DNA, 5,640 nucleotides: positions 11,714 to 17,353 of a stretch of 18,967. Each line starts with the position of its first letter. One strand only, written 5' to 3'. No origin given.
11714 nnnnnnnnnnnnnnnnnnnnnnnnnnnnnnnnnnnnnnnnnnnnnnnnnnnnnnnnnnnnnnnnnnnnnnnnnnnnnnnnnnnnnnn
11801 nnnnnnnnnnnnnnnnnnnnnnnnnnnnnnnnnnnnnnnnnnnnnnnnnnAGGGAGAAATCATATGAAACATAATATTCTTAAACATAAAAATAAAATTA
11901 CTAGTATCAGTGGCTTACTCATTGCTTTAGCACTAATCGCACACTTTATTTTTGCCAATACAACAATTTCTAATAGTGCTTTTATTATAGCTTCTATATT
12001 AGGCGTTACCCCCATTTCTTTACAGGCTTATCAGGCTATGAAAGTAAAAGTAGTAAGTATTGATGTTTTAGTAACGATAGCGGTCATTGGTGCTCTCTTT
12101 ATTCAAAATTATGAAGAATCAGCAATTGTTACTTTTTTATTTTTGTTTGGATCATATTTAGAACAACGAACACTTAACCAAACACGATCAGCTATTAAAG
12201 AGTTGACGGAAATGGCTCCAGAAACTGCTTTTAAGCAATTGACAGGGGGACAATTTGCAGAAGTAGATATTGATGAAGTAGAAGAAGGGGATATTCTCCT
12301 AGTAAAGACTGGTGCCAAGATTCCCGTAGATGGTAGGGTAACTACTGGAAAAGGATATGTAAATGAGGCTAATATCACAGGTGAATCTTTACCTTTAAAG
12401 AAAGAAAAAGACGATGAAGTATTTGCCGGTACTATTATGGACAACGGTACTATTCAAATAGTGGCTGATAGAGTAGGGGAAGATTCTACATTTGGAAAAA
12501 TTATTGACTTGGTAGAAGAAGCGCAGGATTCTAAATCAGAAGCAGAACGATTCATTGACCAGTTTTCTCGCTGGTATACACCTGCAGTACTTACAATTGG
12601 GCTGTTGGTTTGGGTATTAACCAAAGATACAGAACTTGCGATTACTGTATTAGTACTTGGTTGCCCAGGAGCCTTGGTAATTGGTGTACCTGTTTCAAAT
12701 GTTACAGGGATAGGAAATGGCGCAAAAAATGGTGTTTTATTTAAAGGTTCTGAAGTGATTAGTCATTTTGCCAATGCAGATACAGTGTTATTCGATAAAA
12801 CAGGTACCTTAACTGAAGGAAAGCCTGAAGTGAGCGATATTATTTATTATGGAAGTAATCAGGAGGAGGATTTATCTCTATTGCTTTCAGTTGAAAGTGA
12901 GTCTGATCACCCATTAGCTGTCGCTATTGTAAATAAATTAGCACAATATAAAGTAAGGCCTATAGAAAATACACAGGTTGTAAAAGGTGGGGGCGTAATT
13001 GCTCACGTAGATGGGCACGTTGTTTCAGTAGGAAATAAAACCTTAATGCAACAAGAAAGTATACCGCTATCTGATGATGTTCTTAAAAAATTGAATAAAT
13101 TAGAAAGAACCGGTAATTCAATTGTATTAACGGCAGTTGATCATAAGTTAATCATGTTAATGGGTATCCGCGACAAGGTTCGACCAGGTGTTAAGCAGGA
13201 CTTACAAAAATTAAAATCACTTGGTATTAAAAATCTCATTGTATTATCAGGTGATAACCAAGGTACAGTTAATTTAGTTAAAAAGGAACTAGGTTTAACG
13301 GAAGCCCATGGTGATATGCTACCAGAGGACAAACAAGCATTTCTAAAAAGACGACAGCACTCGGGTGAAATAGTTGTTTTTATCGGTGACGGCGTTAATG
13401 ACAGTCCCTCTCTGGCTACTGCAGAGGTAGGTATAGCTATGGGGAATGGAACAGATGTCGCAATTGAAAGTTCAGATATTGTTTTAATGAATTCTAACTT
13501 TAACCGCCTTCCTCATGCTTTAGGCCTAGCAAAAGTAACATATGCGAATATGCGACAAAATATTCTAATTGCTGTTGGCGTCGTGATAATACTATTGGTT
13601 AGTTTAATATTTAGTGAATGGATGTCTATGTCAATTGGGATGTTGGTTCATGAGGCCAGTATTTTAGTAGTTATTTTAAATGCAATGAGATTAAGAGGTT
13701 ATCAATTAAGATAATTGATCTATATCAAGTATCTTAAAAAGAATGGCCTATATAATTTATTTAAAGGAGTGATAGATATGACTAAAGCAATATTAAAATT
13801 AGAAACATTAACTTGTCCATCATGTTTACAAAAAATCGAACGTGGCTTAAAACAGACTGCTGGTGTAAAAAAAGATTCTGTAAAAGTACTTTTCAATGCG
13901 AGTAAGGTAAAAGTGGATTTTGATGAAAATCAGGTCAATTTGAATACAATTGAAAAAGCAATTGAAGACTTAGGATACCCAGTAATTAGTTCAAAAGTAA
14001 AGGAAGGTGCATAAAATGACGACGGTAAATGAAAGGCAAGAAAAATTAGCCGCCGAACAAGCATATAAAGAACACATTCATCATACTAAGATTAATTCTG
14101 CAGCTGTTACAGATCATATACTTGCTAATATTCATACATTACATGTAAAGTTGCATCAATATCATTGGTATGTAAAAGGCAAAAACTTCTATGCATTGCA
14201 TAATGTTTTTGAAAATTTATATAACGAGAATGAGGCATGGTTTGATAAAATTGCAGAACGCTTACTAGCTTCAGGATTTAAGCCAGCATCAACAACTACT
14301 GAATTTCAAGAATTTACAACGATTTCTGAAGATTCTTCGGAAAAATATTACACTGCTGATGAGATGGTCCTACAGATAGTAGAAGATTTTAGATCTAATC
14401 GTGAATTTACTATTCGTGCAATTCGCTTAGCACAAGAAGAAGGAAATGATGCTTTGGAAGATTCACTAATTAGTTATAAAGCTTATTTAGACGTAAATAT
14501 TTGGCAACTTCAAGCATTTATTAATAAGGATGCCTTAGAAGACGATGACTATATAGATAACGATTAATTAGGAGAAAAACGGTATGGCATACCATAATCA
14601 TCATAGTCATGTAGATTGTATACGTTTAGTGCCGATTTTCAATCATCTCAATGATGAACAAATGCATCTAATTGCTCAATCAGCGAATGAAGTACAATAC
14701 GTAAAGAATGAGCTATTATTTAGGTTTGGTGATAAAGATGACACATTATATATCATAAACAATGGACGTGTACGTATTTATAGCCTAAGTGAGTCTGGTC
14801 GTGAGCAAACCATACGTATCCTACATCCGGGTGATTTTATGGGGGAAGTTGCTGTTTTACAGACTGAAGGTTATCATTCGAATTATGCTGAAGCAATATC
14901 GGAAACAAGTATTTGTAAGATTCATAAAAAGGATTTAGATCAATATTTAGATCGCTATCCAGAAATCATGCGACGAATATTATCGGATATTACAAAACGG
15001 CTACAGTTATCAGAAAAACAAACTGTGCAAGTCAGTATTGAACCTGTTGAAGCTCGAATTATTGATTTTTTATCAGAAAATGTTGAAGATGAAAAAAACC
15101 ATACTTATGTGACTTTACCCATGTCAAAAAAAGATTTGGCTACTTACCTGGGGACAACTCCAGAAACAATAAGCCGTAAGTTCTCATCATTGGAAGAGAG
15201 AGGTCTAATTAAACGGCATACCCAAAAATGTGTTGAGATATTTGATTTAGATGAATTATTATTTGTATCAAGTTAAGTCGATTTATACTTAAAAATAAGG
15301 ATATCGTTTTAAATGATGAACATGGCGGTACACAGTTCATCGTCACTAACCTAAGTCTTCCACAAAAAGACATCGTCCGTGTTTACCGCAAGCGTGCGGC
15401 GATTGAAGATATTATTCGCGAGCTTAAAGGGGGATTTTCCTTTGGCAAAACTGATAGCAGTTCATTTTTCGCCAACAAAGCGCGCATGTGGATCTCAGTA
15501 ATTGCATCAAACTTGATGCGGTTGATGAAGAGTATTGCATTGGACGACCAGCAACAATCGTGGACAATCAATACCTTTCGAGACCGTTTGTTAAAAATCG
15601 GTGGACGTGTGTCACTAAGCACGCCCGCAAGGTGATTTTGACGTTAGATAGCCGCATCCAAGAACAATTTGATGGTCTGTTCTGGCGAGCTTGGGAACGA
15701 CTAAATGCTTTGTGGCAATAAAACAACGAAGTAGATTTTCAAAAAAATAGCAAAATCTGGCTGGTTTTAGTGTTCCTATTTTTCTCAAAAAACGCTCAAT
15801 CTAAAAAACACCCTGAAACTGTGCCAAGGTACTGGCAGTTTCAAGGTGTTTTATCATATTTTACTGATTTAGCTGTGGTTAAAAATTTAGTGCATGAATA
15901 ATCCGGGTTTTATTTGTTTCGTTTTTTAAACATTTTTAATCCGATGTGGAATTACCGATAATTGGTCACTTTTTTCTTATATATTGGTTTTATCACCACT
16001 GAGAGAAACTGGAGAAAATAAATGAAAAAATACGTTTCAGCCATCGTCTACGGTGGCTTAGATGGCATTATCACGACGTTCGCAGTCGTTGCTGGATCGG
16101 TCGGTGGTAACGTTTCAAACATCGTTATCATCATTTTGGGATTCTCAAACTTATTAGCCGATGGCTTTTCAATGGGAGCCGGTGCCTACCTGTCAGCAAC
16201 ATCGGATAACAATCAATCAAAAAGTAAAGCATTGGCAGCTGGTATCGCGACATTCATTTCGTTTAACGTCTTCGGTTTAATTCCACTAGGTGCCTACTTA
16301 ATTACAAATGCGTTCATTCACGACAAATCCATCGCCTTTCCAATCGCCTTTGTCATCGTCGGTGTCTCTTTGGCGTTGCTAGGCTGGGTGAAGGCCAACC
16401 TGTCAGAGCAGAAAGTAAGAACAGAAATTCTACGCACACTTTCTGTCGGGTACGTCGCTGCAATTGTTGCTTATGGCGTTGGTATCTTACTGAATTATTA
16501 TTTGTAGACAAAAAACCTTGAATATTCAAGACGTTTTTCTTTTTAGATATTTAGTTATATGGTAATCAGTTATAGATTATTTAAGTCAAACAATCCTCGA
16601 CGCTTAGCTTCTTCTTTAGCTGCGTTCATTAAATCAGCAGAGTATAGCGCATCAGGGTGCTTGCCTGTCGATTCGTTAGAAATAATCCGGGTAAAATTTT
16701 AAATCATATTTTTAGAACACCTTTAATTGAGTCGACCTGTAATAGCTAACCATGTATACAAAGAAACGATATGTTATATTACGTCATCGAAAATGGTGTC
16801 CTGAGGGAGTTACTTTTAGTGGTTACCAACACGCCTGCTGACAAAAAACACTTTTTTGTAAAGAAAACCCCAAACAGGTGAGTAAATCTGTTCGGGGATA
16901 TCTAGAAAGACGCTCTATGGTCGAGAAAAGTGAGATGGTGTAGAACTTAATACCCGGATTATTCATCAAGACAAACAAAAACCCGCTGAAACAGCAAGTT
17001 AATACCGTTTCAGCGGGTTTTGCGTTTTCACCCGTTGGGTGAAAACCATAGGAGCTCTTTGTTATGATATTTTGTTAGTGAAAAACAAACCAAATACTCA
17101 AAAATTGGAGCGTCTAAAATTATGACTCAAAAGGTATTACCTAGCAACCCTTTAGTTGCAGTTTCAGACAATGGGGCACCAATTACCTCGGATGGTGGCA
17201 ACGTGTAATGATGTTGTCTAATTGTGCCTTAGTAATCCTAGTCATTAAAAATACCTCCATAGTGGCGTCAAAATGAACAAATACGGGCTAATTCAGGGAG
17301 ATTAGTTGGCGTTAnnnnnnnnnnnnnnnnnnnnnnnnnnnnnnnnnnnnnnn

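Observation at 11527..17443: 5.45-kb metal and oxidative-stress island bracketed by 231-bp direct repeats made of an integrase 3' end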

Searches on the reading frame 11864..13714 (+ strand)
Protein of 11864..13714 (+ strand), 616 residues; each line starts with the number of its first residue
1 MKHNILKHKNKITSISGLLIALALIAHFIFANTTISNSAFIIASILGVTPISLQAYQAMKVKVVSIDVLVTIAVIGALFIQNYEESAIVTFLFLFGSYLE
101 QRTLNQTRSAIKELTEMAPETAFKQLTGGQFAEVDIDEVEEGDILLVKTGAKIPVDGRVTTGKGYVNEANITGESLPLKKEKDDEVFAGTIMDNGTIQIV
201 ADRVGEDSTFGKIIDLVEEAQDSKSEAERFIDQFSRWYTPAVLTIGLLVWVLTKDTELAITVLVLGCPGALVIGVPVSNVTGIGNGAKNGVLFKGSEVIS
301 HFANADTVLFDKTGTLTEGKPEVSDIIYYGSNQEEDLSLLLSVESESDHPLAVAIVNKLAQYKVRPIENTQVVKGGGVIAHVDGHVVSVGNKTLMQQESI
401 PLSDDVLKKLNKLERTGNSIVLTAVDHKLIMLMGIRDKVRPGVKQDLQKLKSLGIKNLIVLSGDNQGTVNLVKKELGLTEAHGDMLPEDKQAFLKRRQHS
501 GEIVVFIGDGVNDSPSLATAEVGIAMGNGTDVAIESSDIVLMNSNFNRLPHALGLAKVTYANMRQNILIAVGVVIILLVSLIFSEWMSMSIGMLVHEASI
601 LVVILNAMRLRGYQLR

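Call 7: search_protein_families(library=pfam, proteins=[window:11864-13714:+], max_evalue=0.01)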
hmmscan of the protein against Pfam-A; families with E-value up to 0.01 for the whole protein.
window:11864-13714:+ (616 aa): 3 families
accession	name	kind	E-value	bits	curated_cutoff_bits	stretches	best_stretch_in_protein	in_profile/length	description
PF00122.25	E1-E2_ATPase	-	2e-48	164.7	28.1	1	118-289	3-181/181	E1-E2 ATPase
PF00702.32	Hydrolase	-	1.9e-31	110.4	26.4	1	306-520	2-190/191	haloacid dehalogenase-like hydrolase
PF08282.18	Hydrolase_3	-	1.7e-06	28.4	20.9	1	492-546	194-248/255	haloacid dehalogenase-like hydrolase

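Call 37: search_protein_families(library=ncbifam, proteins=[window:11864-13714:+], max_evalue=0.01)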
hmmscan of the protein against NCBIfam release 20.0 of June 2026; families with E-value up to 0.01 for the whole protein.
window:11864-13714:+ (616 aa): 24 families
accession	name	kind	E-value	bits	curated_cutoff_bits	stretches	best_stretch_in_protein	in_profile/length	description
TIGR01525.1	ATPase-IB_hvy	subfamily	3.4e-164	547.8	346.25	1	66-610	1-560/560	heavy metal translocating P-type ATPase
TIGR01512.1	ATPase-IB2_Cd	subfamily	4.1e-138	461.2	313.5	2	66-393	1-305/494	cadmium family heavy metal-translocating P-type ATPase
NF008262.1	PRK11033.1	equivalog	4.7e-126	422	1005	1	11-610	122-727/731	zinc/cadmium/mercury/lead-transporting ATPase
TIGR01511.1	ATPase-IB1_Cu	subfamily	4.9e-124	415.1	397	1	52-611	6-542/542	copper-translocating P-type ATPase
NF033775.1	P_type_ZntA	exception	1.7e-111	373.7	1240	1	18-610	134-728/732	Zn(II)/Cd(II)/Pb(II) translocating P-type ATPase ZntA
NF007952.0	PRK10671.1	equivalog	1.3e-107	361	1316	1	82-570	289-785/838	copper-exporting P-type ATPase CopA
TIGR01494.1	ATPase_P-type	subfamily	9.6e-76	255.1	62.3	1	89-591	2-470/478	HAD-IC family P-type ATPase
TIGR01647.1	ATPase-IIIA_H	equivalog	9e-48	163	615.5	2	66-370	38-353/755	plasma-membrane proton-efflux P-type ATPase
TIGR01497.1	kdpB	equivalog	2.6e-45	154.7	527.9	1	73-549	49-556/675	potassium-transporting ATPase subunit KdpB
TIGR01517.1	ATPase-IIB_Ca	equivalog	1.3e-37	129.5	507.05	2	486-580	612-710/882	calcium-translocating P-type ATPase, PMCA-type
NF010609.0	PRK14010.1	equivalog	9.7e-36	123.2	1323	1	98-550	85-552/673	K(+)-transporting ATPase subunit B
TIGR01116.1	ATPase-IIA1_Ca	equivalog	1.2e-34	119.5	703.4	2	427-582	455-624/799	calcium-translocating P-type ATPase, SERCA-type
TIGR01522.1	ATPase-IIA2_Ca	equivalog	4e-29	101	798.3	2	487-577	573-664/854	calcium-transporting P-type ATPase, PMR1-type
TIGR01523.1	ATPase-IID_K-Na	equivalog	1.1e-23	82.8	645.05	2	502-592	692-787/997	potassium/sodium efflux P-type ATPase, fungal-type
TIGR01657.1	P-ATPase-V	hypoth_equivalog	6e-23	80.3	618.25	3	85-182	194-292/1055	ATP13A2 family polyamine export P-type ATPase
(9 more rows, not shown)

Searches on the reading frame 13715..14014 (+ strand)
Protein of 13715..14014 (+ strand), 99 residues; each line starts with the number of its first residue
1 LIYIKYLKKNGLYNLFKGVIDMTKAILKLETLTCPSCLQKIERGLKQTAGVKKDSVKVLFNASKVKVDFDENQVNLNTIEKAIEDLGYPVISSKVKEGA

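Call 7: search_protein_families(library=pfam, proteins=[window:13715-14014:+], max_evalue=0.01)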
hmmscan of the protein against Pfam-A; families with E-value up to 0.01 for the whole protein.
window:13715-14014:+ (99 aa): 1 family
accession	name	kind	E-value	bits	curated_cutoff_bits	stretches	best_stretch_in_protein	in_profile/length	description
PF00403.32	HMA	-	1.6e-13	51.3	24.8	1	27-88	2-61/62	Heavy-metal-associated domain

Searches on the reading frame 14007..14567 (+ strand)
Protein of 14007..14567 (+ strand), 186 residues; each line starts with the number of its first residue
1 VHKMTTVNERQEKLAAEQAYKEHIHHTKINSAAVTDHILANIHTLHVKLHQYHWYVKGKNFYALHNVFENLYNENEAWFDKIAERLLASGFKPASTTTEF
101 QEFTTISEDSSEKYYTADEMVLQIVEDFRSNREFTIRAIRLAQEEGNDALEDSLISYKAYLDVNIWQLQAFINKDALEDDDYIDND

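Call 7: search_protein_families(library=pfam, proteins=[window:14007-14567:+], max_evalue=0.01)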
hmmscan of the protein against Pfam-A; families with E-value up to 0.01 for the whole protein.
window:14007-14567:+ (186 aa): 1 family
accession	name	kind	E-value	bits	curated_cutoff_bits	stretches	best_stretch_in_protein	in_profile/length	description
PF00210.30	Ferritin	-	5.4e-24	85.2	24.5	1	37-175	6-139/142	Ferritin-like domain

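Call 37: search_protein_families(library=ncbifam, proteins=[window:14007-14567:+], max_evalue=0.01)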
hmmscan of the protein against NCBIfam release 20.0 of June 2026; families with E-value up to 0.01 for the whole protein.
window:14007-14567:+ (186 aa): 3 families
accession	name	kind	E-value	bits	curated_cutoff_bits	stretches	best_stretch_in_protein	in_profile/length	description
NF041388.1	DNAstvprot_Halo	equivalog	4.9e-13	49.3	170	1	32-177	27-169/171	DNA starvation/stationary phase protection protein DpsA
NF006975.0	PRK09448.1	equivalog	6.4e-13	49.1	114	1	23-173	21-167/168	DNA starvation/stationary phase protection protein Dps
NF052461.1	DNAProtecDpsACyan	equivalog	1.7e-11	44.1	300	1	36-123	33-119/176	DNA starvation/stress protection protein DpsA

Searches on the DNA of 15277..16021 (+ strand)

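Call 31: search_dna_similar(query=window:15277-16021:+, collection=plasmids, mode=near, max_rows=40, rows=spread)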
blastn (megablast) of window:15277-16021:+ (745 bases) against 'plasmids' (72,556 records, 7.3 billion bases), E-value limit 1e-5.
Records with a match: 35; places in all: 39; records where one place covers at least 80% of the query: 28.
Best place of each record, by identity: 95-99% 30; 90-95% 5.
By first word of the organism name: Leuconostoc 25; Weissella 8; Lactiplantibacillus 1; Fructilactobacillus 1.
By predicted mobility (MOB-suite, as given by PLSDB): mobilizable 27; non-mobilizable 7; conjugative 1.
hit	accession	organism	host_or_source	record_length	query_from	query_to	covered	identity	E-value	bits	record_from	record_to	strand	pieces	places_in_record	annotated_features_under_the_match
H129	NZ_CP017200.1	Leuconostoc gasicomitatum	cell culture,meat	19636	1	745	100%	98.9%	0e+0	1332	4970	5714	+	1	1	none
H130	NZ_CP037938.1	Leuconostoc kimchii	Single cell,kimchi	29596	1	745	100%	98.8%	0e+0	1327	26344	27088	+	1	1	none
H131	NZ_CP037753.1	Leuconostoc mesenteroides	cell culture,Baechu-kimchi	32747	1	745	100%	98.8%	0e+0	1327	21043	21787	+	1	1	hypothetical protein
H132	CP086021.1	Weissella hellenica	Single cell,kimchi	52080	1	745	100%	98.8%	0e+0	1327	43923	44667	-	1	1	transposase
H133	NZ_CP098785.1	Leuconostoc mesenteroides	bacteria,kimchi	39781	1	745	100%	98.8%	0e+0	1327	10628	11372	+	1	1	transposase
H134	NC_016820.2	Leuconostoc mesenteroides subsp. mesenteroides J18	-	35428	1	745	100%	98.7%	0e+0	1321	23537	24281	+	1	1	hypothetical protein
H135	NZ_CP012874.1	Weissella cibaria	Bacterial,fermented food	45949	1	745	100%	98.7%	0e+0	1321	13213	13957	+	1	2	none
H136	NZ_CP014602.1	Leuconostoc mesenteroides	single cell,kimchi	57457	1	745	100%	98.7%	0e+0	1321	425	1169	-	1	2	hypothetical protein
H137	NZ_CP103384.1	Leuconostoc mesenteroides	single cell,vegetable fermented food ...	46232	1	745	100%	98.7%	0e+0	1321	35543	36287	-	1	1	hypothetical protein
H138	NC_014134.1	Leuconostoc kimchii IMSNU 11154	-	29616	1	745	100%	98.5%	0e+0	1315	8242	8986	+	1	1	none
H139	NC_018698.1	Leuconostoc carnosum JB16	Kimchi, Korean traditional fermented ...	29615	1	745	100%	98.5%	0e+0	1315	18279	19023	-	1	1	none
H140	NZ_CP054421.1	Leuconostoc carnosum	cell culture,Natural product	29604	1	745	100%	98.5%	0e+0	1315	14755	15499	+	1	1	none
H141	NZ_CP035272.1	Leuconostoc mesenteroides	cell culture,food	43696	1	745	100%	98.4%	0e+0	1310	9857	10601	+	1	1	none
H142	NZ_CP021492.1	Leuconostoc mesenteroides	cell culture,Baechu-kimchi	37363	1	745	100%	98.4%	0e+0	1310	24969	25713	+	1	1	none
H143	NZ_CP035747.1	Leuconostoc mesenteroides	cell culture,food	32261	1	745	100%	98.4%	0e+0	1310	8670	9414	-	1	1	none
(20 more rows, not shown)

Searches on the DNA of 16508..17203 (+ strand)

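Call 30: search_dna_similar(query=window:16508-17203:+, collection=plasmids, mode=near, max_rows=60, rows=spread)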
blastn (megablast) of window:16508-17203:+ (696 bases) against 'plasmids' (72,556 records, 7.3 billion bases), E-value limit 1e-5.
Records with a match: 36; places in all: 41; records where one place covers at least 80% of the query: 29.
Best place of each record, by identity: >=99% 24; 95-99% 12.
By first word of the organism name: Leuconostoc 25; Weissella 10; Lactiplantibacillus 1.
By predicted mobility (MOB-suite, as given by PLSDB): mobilizable 27; non-mobilizable 8; conjugative 1.
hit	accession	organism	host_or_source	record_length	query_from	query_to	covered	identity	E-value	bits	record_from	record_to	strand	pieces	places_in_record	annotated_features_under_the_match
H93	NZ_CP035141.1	Leuconostoc mesenteroides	cell culture,food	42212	3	696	100%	99.3%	0e+0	1254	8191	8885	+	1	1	none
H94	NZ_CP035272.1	Leuconostoc mesenteroides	cell culture,food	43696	3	696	100%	99.3%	0e+0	1254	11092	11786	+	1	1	none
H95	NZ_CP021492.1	Leuconostoc mesenteroides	cell culture,Baechu-kimchi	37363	3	696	100%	99.3%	0e+0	1254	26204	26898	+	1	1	none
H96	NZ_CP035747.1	Leuconostoc mesenteroides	cell culture,food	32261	3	696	100%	99.3%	0e+0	1254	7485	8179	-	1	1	none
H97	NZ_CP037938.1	Leuconostoc kimchii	Single cell,kimchi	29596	3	696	100%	99.3%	0e+0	1254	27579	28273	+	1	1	none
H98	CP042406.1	Leuconostoc mesenteroides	cell culture,kimchi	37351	3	696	100%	99.3%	0e+0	1254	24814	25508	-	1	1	none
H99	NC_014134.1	Leuconostoc kimchii IMSNU 11154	-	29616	3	696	100%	99.3%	0e+0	1254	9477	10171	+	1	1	none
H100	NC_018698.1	Leuconostoc carnosum JB16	Kimchi, Korean traditional fermented ...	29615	3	696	100%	99.3%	0e+0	1254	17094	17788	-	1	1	none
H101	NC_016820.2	Leuconostoc mesenteroides subsp. mesenteroides J18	-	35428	3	696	100%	99.3%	0e+0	1254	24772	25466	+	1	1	none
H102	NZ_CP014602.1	Leuconostoc mesenteroides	single cell,kimchi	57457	3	696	100%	99.3%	0e+0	1254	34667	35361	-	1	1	none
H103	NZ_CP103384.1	Leuconostoc mesenteroides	single cell,vegetable fermented food ...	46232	3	696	100%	99.3%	0e+0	1254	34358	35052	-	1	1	none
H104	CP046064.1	Leuconostoc mesenteroides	cell culture,kimchi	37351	3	696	100%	99.3%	0e+0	1254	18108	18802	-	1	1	none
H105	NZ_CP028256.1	Leuconostoc mesenteroides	cell culture,Soybean paste ...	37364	3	696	100%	99.3%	0e+0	1254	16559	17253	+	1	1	none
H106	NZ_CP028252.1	Leuconostoc mesenteroides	cell culture,Gochujang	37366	3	696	100%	99.3%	0e+0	1254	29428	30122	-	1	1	none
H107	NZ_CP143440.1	Leuconostoc mesenteroides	single cell,doenjang-meju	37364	3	696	100%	99.3%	0e+0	1254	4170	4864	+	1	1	none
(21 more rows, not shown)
